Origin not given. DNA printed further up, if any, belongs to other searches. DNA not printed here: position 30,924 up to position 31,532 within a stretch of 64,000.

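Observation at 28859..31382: Cluster of four small exported or membrane proteins of unknown function around speG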

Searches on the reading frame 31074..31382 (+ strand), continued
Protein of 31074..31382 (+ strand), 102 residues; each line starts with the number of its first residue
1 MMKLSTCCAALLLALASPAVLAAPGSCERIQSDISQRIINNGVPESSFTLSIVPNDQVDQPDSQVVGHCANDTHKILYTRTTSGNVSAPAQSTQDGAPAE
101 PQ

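Call 105: list_cluster_members(proteins=[L095:1929-3143:-, L095:4487-6946:+, L096:4510-5940:+, L096:1983-3386:+, L101:2559-3365:+, L101:1402-2133:+, L098:3133-3885:+, L098:1687-2676:+])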
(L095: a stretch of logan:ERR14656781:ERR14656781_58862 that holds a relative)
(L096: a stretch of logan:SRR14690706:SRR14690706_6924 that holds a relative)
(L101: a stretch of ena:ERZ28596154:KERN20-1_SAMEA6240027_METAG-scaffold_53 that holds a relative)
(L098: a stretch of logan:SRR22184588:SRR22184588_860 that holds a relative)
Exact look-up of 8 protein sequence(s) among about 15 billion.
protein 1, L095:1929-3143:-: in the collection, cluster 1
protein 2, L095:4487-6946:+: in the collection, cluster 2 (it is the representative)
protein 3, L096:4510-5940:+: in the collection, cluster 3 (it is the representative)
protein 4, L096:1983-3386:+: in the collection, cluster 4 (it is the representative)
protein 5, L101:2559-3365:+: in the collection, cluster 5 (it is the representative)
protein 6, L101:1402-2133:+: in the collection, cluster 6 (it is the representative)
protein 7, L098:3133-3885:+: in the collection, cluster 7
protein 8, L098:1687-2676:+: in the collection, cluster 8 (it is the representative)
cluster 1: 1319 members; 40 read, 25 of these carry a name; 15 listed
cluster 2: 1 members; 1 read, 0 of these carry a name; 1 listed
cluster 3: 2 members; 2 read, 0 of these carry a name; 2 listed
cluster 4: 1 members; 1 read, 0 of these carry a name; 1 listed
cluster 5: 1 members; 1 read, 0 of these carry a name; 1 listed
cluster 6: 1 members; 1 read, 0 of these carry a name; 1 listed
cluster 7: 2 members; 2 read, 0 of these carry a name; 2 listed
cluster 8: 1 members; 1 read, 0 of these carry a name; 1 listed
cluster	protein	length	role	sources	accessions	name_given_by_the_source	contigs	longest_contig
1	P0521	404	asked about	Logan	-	-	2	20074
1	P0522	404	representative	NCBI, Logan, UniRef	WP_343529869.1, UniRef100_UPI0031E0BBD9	D-mannonate dehydratase ManD [Yokenella regensburgei] | D-mannonate dehydratase ManD n=1 Tax=Yokenella regensburgei TaxID=158877 ...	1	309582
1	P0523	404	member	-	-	TPA: D-mannonate dehydratase ManD [Enterobacter hormaechei subsp. hoffmannii] | D-galactonate dehydratase family protein n=3 Tax=Enterobacter TaxID=547 ... | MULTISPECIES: D-mannonate dehydratase ManD [Enterobacter]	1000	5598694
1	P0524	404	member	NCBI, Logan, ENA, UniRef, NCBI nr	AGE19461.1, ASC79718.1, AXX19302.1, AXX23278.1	D-galactonate dehydratase family protein [Serratia marcescens] | D-mannonate dehydratase ManD n=1 Tax=Serratia TaxID=613 RepID=UPI0002AF414A | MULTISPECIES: D-mannonate dehydratase ManD [Serratia]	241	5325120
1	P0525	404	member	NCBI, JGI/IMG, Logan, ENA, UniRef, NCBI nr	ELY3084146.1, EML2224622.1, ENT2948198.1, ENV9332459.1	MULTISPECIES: D-mannonate dehydratase ManD [Klebsiella] | D-mannonate dehydratase ManD n=1 Tax=Klebsiella TaxID=570 RepID=UPI000B41F7F4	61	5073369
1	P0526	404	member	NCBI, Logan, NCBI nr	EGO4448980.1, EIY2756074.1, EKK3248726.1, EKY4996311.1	D-mannonate dehydratase ManD [Escherichia coli] | D-galactonate dehydratase family protein [Escherichia coli]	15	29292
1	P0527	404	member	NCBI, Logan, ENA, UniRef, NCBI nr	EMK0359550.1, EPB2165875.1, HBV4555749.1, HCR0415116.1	D-mannonate dehydratase ManD [Klebsiella aerogenes] | D-mannonate dehydratase ManD n=1 Tax=Klebsiella aerogenes TaxID=548 RepID=UPI0011EF6293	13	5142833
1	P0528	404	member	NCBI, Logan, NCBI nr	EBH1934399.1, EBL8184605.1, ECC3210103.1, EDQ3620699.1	D-galactonate dehydratase family protein [Salmonella enterica]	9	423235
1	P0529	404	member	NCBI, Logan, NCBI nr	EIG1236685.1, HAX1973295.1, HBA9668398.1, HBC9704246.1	TPA: D-galactonate dehydratase family protein [Escherichia coli] | D-galactonate dehydratase family protein [Escherichia coli]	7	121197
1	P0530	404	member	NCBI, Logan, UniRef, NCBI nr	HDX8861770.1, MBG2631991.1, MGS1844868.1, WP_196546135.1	starvation-sensing protein RspA [Klebsiella michiganensis] | starvation-sensing protein RspA n=1 Tax=Klebsiella michiganensis TaxID=1134687 ...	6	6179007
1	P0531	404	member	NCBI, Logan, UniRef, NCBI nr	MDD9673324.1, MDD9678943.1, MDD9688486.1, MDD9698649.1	starvation-sensing protein RspA [Klebsiella grimontii] | starvation-sensing protein RspA n=1 Tax=Klebsiella grimontii TaxID=2058152 ...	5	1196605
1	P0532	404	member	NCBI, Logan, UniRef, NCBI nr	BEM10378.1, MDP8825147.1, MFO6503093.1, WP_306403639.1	starvation-sensing protein RspA [Serratia marcescens] | D-mannonate dehydratase ManD n=1 Tax=Serratia marcescens TaxID=615 RepID=UPI002765886D | D-mannonate dehydratase ManD [Serratia marcescens]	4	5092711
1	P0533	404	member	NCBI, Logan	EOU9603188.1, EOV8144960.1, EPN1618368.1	D-mannonate dehydratase ManD [Cronobacter dublinensis]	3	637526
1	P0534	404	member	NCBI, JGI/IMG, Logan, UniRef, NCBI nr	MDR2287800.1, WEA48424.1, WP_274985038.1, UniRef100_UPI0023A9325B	D-galactonate dehydratase family protein [Serratia marcescens] | mannonate dehydratase | D-mannonate dehydratase ManD n=1 Tax=Serratia marcescens TaxID=615 RepID=UPI0023A9325B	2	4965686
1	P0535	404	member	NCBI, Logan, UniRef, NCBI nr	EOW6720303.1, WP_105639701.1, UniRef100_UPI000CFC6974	D-mannonate dehydratase ManD [Cronobacter dublinensis] | D-mannonate dehydratase ManD n=1 Tax=Cronobacter dublinensis TaxID=413497 ...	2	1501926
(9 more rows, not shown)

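Call 106: find_encoding_contigs(protein=P0406, flank=3000, max_places=2)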
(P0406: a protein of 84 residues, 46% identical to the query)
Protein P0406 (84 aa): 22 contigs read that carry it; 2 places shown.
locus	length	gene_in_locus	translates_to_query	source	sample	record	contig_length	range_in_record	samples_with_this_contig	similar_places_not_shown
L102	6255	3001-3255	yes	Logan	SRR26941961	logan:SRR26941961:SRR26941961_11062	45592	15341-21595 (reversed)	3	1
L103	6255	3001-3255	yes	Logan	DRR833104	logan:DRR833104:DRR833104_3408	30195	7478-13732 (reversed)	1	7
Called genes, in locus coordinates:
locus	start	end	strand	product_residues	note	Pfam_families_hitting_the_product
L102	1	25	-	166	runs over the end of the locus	PF04519:Bactofilin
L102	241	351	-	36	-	-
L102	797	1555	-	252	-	PF02611:CDH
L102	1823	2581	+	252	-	PF00106:adh_short, PF01370:Epimerase (weak), PF02719:Polysacc_synt_2 (faint), PF08659:KR, PF13460:NAD_binding_10 (faint), PF13561:adh_short_C2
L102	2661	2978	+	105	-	PF06932:DUF1283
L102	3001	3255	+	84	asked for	PF06649:DUF1161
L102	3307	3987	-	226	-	PF01656:CbiA (faint), PF13500:AAA_26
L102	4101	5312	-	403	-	PF00480:ROK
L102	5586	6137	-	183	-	PF00939:Na_sulph_symp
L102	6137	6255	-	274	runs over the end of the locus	PF00939:Na_sulph_symp, PF03600:CitMHS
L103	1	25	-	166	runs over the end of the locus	PF04519:Bactofilin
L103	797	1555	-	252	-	PF02611:CDH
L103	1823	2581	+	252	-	PF00106:adh_short, PF01370:Epimerase (weak), PF02719:Polysacc_synt_2 (faint), PF08659:KR, PF13460:NAD_binding_10 (faint), PF13561:adh_short_C2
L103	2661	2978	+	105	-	PF06932:DUF1283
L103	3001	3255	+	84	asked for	PF06649:DUF1161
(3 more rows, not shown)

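Call 107: find_encoding_contigs(protein=P0395, flank=3000, max_places=2)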
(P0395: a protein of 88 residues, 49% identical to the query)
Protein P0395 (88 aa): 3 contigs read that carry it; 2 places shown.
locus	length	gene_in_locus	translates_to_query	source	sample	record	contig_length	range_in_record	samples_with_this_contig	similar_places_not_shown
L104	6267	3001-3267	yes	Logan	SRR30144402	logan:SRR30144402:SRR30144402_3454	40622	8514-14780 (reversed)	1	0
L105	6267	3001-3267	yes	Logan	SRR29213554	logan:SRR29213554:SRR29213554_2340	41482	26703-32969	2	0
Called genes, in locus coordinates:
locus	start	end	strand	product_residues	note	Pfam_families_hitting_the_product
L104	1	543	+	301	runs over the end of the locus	PF00126:HTH_1, PF03466:LysR_substrate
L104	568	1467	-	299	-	PF00126:HTH_1, PF03466:LysR_substrate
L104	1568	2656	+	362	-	PF00180:Iso_dh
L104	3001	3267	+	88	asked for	PF06649:DUF1161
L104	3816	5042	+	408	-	-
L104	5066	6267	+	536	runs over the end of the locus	PF24575:TPR_Slam, PF04575:SlipAM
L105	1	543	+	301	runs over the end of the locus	PF00126:HTH_1, PF03466:LysR_substrate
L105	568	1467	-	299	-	PF00126:HTH_1, PF03466:LysR_substrate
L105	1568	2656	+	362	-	PF00180:Iso_dh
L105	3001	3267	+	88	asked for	PF06649:DUF1161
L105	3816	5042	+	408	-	-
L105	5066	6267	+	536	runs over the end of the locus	PF24575:TPR_Slam, PF04575:SlipAM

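Call 108: find_encoding_contigs(protein=P0415, flank=3000, max_places=2)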
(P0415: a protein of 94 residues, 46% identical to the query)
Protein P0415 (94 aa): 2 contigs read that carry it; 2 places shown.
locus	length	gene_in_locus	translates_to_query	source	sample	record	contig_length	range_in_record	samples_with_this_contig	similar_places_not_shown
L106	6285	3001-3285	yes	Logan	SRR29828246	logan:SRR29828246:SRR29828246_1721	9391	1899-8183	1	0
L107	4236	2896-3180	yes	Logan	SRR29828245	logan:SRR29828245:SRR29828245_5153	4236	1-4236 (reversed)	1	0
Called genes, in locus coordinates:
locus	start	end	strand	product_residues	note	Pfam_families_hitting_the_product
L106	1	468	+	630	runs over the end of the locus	PF01266:DAO (faint), PF13450:NAD_binding_8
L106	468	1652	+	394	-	PF00034:Cytochrom_C, PF13442:Cytochrome_CBB3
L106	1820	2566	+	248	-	PF00106:adh_short, PF01370:Epimerase (weak), PF02719:Polysacc_synt_2 (weak), PF08659:KR, PF13561:adh_short_C2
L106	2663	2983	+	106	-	PF06932:DUF1283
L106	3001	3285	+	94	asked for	PF06649:DUF1161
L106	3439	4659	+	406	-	PF07690:MFS_1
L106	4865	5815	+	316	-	PF00582:Usp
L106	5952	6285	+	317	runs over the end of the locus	PF07338:YdgH_BhsA-like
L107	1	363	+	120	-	?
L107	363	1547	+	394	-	PF00034:Cytochrom_C, PF13442:Cytochrome_CBB3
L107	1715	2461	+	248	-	PF00106:adh_short, PF01370:Epimerase (weak), PF02719:Polysacc_synt_2 (weak), PF08659:KR, PF13561:adh_short_C2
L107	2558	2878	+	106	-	PF06932:DUF1283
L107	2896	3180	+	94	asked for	PF06649:DUF1161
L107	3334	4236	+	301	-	?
